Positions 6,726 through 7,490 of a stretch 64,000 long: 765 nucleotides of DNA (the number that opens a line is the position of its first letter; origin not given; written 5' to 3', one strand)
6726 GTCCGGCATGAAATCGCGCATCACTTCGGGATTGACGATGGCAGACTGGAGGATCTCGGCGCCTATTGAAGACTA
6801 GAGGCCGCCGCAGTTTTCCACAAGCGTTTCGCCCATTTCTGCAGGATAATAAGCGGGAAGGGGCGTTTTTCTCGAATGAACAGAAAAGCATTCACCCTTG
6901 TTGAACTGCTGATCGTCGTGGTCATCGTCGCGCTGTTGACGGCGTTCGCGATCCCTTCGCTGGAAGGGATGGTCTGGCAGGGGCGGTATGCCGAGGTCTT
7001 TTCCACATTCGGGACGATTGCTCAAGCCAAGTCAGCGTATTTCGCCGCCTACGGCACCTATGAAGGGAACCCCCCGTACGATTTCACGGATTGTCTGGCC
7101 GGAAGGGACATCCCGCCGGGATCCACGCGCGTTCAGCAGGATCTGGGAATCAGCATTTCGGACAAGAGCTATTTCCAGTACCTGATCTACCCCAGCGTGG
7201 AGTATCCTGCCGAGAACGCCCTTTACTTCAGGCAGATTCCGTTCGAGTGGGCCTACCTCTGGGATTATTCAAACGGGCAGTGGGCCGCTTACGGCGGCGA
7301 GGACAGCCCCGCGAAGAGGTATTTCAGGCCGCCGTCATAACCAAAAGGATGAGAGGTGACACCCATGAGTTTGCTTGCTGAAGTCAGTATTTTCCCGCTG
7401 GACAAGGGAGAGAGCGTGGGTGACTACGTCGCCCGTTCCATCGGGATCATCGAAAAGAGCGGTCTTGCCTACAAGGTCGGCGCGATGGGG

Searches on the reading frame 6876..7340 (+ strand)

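Call 17: search_protein_families(library=pfam, proteins=[window:6876-7340:+])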
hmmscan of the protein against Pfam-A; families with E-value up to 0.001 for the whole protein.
window:6876-7340:+ (154 aa): 1 family
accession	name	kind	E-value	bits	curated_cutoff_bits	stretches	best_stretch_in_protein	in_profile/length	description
PF07963.17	N_methyl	-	1.4e-06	28.1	21.2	1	2-25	3-26/27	Prokaryotic N-terminal methylation motif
